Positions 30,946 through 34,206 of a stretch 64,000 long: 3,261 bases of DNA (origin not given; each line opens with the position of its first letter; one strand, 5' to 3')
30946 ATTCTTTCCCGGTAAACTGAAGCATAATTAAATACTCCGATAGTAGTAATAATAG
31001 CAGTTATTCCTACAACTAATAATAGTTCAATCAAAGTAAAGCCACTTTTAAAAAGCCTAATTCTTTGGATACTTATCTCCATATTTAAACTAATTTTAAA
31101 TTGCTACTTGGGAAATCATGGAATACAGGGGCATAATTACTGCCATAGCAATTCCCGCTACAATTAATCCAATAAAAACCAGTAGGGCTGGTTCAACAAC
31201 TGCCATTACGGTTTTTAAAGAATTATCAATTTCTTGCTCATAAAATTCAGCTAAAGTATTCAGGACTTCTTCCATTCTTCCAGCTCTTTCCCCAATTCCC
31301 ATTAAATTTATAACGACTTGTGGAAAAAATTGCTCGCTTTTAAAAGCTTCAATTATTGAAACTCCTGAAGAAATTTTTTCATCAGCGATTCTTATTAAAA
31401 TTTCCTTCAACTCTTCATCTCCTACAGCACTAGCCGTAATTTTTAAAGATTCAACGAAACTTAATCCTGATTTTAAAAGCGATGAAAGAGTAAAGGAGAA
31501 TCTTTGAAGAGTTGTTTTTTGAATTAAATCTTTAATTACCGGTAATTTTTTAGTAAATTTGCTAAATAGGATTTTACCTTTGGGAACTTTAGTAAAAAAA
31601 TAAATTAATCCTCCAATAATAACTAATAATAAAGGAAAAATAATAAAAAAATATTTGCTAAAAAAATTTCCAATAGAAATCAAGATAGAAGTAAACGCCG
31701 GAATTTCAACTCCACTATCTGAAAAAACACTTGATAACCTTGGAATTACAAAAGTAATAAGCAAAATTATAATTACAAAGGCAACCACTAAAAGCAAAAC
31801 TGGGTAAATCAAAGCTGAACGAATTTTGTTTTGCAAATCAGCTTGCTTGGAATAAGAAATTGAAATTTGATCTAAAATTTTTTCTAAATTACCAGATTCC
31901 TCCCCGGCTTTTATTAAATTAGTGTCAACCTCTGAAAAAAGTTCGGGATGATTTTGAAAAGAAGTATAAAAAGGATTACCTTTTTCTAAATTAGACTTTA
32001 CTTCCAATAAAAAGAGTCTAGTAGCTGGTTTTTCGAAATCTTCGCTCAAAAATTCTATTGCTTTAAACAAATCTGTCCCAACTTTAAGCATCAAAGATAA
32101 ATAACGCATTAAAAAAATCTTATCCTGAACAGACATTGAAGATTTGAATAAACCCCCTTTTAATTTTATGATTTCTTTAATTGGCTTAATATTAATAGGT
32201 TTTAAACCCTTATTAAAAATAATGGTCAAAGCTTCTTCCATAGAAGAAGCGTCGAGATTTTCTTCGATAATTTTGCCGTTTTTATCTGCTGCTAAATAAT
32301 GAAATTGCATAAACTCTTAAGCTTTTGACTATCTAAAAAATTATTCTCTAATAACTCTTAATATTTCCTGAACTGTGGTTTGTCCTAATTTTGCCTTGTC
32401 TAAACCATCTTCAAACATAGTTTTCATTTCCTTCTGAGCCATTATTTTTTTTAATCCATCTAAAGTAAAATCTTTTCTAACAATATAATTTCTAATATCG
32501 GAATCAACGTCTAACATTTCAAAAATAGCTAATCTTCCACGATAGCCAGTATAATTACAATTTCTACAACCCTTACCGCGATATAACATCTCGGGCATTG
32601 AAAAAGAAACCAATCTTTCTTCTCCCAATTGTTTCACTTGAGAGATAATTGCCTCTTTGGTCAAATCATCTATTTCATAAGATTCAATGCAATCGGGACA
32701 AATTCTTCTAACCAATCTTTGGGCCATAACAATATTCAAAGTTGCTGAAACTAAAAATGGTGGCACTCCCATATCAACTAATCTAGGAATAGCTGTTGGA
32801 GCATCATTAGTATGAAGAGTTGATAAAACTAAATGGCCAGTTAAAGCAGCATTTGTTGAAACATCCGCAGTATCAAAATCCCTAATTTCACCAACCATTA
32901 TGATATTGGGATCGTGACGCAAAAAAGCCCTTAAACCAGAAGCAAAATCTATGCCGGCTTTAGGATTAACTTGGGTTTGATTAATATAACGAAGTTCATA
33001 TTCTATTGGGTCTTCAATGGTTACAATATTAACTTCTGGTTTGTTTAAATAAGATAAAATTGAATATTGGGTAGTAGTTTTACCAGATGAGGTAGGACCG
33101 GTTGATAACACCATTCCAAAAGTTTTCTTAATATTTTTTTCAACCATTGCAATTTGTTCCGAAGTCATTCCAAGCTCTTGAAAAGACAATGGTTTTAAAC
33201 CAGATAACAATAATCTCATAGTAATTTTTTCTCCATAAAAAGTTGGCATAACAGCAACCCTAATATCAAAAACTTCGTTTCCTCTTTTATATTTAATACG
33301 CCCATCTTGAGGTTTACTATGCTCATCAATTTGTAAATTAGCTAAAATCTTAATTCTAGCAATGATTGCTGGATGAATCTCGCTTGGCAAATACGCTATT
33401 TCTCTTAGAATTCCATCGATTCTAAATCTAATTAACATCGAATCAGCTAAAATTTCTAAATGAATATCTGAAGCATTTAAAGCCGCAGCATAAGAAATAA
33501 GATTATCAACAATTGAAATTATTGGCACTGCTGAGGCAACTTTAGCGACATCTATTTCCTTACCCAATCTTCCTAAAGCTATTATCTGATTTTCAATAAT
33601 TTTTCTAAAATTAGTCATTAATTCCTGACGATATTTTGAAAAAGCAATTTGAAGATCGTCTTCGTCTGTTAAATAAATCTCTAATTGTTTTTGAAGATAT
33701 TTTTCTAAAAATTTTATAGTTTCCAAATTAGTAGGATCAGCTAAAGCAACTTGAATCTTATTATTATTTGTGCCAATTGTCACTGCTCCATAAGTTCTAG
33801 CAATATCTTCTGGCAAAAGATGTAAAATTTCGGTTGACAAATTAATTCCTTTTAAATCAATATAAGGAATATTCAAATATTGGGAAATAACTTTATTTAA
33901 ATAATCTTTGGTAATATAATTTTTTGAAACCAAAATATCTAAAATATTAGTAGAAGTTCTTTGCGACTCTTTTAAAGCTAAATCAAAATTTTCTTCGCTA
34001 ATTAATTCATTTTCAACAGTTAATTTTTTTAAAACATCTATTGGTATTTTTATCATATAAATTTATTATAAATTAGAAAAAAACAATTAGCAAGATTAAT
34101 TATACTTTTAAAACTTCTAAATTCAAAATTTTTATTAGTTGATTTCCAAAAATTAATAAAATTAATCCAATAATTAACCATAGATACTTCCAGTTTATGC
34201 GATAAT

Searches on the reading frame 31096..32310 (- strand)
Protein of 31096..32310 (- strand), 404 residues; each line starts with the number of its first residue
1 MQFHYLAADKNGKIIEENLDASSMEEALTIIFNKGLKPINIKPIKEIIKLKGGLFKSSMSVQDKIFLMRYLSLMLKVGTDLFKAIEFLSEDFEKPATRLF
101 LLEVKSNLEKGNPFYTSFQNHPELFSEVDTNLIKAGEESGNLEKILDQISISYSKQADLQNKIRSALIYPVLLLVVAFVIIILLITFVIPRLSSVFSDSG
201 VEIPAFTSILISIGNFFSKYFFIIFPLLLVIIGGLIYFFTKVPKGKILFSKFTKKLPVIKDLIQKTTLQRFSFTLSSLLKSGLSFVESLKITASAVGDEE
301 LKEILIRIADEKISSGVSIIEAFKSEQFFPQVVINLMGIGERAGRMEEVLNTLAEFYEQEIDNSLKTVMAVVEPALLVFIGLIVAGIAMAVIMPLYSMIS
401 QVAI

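Call 15: search_protein_families(library=pfam, proteins=[window:31096-32310:-], max_evalue=0.0001)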
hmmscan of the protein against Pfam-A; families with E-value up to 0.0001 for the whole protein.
window:31096-32310:- (404 aa): 1 family
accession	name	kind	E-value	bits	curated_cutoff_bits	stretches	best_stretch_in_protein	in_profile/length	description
PF00482.28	T2SSF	-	6.4e-48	162.3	25.2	2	68-190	2-125/125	Type II secretion system (T2SS), protein F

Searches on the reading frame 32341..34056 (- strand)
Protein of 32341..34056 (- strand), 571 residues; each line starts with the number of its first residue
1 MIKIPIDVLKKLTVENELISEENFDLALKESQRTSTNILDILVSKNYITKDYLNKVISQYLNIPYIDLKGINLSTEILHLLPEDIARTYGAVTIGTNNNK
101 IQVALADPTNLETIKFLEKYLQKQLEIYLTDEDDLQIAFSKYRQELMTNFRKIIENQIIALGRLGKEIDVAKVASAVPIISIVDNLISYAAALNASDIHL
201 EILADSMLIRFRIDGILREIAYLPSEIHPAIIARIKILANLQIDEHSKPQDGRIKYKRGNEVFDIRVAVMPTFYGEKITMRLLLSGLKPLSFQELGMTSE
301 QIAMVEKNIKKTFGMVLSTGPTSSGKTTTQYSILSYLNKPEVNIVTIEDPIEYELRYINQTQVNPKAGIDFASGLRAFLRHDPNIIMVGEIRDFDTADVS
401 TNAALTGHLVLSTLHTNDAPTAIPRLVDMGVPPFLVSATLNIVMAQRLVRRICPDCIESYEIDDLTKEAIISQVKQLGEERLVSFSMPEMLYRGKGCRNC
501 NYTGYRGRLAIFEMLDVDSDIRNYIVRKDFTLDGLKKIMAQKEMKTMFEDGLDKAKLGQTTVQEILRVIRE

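Call 15: search_protein_families(library=pfam, proteins=[window:32341-34056:-], max_evalue=0.0001)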
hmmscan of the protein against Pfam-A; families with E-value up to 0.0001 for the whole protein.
window:32341-34056:- (571 aa): 2 families
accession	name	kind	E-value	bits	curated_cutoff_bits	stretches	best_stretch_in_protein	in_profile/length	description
PF00437.27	T2SSE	-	1.8e-117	392.5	24.9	1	175-567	4-370/370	Type II/IV secretion system protein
PF05157.20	MshEN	-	5.6e-16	58.7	23.1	1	61-145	1-86/90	MshEN domain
